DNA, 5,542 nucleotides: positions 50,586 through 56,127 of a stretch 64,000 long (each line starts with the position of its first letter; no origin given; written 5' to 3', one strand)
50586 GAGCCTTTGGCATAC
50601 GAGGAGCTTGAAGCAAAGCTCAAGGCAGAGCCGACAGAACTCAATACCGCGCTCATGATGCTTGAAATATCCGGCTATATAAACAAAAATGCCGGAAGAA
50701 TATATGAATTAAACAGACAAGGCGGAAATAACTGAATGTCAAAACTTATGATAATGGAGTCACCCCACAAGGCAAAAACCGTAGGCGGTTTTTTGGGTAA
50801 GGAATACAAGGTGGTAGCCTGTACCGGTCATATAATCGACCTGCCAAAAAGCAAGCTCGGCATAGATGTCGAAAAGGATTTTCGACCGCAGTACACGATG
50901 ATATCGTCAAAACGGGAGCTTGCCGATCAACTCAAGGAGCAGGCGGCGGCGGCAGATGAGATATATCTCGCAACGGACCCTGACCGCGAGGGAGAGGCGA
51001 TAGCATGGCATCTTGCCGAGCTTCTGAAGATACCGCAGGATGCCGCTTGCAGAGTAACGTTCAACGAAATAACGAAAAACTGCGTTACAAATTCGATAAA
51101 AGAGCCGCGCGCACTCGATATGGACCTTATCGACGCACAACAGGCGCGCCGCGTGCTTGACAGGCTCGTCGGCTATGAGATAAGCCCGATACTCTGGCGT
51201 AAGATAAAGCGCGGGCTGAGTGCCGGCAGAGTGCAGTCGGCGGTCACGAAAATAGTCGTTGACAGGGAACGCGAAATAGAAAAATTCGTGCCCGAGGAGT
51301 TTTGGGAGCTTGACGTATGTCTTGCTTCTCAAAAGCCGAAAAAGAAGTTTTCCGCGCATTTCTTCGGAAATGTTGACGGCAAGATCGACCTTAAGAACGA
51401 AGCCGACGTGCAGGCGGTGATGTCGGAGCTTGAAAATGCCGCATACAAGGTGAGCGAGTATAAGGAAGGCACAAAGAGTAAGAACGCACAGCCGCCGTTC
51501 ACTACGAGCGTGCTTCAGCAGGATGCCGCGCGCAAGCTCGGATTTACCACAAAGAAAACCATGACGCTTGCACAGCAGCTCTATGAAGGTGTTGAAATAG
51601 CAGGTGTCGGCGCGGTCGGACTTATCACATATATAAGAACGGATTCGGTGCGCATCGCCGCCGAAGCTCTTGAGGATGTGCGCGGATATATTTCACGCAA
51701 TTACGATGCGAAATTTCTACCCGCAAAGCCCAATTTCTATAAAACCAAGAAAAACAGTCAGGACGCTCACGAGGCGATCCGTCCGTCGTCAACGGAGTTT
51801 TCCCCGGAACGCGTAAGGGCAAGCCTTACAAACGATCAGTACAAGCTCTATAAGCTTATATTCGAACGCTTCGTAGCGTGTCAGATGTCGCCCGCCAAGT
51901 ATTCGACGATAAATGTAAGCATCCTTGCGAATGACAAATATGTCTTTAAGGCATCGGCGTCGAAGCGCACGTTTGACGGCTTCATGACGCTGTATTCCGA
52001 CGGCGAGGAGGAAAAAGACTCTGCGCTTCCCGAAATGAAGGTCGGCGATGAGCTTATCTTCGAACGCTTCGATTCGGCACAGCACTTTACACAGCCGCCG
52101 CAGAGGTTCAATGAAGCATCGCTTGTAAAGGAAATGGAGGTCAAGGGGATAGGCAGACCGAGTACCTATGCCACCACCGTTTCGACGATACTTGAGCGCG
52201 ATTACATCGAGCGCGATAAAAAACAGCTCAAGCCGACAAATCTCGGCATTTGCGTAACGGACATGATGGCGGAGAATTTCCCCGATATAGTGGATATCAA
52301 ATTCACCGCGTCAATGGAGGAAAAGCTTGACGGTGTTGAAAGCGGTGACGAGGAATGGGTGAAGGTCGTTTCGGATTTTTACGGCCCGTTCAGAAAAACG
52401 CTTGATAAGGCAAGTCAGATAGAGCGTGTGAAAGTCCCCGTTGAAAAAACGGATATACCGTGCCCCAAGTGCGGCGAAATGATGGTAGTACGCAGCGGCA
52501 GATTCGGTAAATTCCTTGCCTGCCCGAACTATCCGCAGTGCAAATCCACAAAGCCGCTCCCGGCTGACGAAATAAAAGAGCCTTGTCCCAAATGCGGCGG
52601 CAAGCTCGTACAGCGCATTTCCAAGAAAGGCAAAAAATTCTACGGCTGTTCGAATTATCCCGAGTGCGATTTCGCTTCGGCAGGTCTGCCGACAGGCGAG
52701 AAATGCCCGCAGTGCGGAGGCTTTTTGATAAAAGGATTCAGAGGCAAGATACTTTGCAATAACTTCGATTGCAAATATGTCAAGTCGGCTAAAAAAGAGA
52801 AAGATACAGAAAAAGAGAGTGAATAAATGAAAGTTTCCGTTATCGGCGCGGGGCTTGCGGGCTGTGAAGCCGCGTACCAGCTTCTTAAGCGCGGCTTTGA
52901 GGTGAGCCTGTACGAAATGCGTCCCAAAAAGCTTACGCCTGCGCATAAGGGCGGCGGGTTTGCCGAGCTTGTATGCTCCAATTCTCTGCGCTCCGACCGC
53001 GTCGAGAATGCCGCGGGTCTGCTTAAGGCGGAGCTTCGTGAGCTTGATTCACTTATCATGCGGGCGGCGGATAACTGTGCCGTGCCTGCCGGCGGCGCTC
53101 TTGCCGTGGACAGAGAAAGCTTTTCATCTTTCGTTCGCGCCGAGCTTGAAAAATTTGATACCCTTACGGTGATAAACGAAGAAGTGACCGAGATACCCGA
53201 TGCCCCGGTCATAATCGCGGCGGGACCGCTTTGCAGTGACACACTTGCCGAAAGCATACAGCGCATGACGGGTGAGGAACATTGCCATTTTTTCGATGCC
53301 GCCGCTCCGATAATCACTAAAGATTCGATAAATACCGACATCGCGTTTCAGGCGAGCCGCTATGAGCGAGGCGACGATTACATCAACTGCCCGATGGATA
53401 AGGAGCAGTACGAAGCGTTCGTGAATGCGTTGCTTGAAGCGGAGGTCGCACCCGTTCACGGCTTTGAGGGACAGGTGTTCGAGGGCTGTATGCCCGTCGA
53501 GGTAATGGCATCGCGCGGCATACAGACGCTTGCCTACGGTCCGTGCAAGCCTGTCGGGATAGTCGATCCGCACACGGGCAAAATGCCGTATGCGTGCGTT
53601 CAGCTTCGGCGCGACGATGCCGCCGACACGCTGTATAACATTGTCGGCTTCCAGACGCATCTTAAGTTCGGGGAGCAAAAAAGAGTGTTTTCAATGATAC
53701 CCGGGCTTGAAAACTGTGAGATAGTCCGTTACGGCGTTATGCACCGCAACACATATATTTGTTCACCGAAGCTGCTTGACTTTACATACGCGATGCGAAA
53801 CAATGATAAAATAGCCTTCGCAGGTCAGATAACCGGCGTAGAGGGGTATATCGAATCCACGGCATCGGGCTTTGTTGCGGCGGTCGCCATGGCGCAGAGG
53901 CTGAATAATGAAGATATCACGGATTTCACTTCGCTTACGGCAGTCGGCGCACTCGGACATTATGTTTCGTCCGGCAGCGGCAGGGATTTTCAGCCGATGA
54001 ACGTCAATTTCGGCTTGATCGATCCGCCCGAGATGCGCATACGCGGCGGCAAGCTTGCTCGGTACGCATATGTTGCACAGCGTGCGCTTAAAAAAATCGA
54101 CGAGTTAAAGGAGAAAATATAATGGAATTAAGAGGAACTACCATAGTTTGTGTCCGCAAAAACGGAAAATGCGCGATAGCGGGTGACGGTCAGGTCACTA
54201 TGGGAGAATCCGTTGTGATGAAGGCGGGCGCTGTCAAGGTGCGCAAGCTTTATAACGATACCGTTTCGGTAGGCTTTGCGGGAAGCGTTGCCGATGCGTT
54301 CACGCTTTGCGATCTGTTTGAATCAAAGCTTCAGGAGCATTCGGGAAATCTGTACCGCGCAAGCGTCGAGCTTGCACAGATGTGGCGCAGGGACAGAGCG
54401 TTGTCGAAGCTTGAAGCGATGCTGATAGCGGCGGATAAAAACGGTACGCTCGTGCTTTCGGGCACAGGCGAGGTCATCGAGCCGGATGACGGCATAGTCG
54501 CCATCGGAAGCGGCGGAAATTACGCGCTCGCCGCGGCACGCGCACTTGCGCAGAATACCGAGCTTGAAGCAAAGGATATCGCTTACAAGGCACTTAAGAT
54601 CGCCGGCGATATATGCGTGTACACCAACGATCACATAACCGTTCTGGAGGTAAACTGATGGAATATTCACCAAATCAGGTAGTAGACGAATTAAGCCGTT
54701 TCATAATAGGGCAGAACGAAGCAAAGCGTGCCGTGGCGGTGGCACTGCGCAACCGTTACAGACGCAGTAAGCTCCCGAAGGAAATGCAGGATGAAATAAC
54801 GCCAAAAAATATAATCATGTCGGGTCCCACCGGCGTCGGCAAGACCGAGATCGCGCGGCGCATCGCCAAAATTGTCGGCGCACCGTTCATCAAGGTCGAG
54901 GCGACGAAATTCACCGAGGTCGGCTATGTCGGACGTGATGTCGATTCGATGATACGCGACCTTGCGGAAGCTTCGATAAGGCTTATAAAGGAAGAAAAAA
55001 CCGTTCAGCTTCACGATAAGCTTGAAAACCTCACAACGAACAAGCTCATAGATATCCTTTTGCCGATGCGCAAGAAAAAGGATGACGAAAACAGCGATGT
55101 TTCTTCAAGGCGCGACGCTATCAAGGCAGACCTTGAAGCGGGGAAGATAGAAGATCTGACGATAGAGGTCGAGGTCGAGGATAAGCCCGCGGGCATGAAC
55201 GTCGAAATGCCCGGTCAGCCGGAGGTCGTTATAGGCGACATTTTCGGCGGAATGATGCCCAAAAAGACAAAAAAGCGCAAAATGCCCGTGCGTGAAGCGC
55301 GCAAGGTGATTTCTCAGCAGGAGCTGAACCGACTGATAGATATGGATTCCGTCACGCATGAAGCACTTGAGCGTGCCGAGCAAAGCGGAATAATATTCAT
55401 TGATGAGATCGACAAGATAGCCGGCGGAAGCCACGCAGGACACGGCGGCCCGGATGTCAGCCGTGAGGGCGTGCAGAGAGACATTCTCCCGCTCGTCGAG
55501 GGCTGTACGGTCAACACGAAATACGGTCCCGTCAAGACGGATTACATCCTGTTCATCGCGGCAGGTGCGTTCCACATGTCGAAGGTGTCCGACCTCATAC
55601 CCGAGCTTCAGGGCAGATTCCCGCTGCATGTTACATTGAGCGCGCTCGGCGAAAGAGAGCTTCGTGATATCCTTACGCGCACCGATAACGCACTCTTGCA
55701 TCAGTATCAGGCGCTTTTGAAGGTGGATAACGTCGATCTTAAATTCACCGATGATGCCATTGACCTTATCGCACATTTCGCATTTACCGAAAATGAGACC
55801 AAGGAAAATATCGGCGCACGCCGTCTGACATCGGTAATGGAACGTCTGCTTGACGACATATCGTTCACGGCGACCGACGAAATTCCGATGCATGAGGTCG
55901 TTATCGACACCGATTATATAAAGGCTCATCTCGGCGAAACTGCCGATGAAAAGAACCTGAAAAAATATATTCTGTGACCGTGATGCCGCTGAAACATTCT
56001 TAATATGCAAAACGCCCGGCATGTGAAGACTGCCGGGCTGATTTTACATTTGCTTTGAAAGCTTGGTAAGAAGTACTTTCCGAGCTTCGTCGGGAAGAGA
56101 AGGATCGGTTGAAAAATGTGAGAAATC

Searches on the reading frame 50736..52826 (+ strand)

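Call 3: search_protein_families(library=pfam, proteins=[window:50736-52826:+])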
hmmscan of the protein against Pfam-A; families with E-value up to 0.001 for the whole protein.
window:50736-52826:+ (696 aa): 3 families
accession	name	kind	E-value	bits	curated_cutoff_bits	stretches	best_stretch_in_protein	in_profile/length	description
PF01131.25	Topoisom_bac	-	1.8e-123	413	35.1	1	127-545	2-410/411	DNA topoisomerase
PF01396.24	Zn_ribbon_Top1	-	4.9e-31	106.7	32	2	615-648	2-34/39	Topoisomerase DNA binding C4 zinc finger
PF01751.28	Toprim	-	2.7e-21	76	23.1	1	3-112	1-96/96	Toprim domain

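Call 4: search_protein_families(library=ncbifam, proteins=[window:50736-52826:+])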
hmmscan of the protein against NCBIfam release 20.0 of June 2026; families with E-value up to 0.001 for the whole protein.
window:50736-52826:+ (696 aa): 12 families
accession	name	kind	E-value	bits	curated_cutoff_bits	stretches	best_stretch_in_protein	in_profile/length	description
TIGR01051.1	topA_bact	equivalog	1.6e-237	790.5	456.4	1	4-607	1-630/632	type I DNA topoisomerase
NF004966.0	PRK06319.1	equivalog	6.9e-206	686.1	868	2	3-560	4-581/862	DNA topoisomerase I/SWI domain fusion protein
NF006451.0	PRK08780.1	equivalog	5.3e-195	650.3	1265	1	3-595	4-613/824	DNA topoisomerase I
TIGR01054.1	rgy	equivalog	2.2e-89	300.4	471.7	1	55-549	701-1166/1172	reverse gyrase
TIGR01057.1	topA_arch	equivalog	6.8e-83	278.9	458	2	26-602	42-618/618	DNA topoisomerase I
NF005555.0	PRK07220.1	equivalog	1.9e-79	267.8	635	2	23-610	43-627/740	DNA topoisomerase I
NF004438.0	PRK05776.1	equivalog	4.8e-75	253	793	1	22-560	49-583/677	DNA topoisomerase I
NF005829.0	PRK07726.1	subfamily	9.4e-75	252.5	597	1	54-623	74-657/669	DNA topoisomerase 3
NF011532.0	PRK14973.1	equivalog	1.5e-71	241.4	930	2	66-610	90-625/936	DNA topoisomerase I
TIGR01056.1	topB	subfamily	3.7e-59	200.9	515.75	1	36-605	68-643/706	DNA topoisomerase III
NF006032.0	PRK08173.1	equivalog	9.3e-39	132.8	1058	1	74-615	98-666/863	DNA topoisomerase III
NF011313.0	PRK14724.1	equivalog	5.5e-23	80.7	1088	1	162-583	201-654/988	DNA topoisomerase III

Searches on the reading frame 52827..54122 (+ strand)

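Call 37: search_protein_families(library=pfam, proteins=[window:52827-54122:+], max_evalue=0.00001)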
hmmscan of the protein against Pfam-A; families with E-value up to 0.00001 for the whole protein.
window:52827-54122:+ (431 aa): 3 families
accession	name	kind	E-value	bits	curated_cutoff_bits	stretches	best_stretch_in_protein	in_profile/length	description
PF01134.28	GIDA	-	9.4e-96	321.7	22.1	1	2-362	1-390/391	Glucose inhibited division protein A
PF01266.30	DAO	-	1.1e-07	32.2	27.9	1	3-102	2-102/353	FAD dependent oxidoreductase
PF13450.12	NAD_binding_8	-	4.2e-07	30.6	21.9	1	5-33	1-29/68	NAD(P)-binding Rossmann-like domain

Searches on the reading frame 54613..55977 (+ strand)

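Call 37: search_protein_families(library=pfam, proteins=[window:54613-55977:+], max_evalue=0.00001)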
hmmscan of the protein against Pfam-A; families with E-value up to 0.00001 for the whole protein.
window:54613-55977:+ (454 aa): 4 families
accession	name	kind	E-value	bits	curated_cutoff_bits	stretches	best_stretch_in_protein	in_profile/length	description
PF07724.20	AAA_2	-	2.8e-32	112.5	27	1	219-337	29-164/166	AAA domain (Cdc48 subfamily)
PF00004.35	AAA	-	3.3e-16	60.4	21.2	1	67-153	1-92/131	ATPase family associated with various cellular activities (AAA)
PF07728.20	AAA_5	-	6.3e-07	29.9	22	0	66-102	1-38/139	AAA domain (dynein-related subfamily)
PF13401.12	AAA_22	-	9e-06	26.5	27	0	65-120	6-64/130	AAA domain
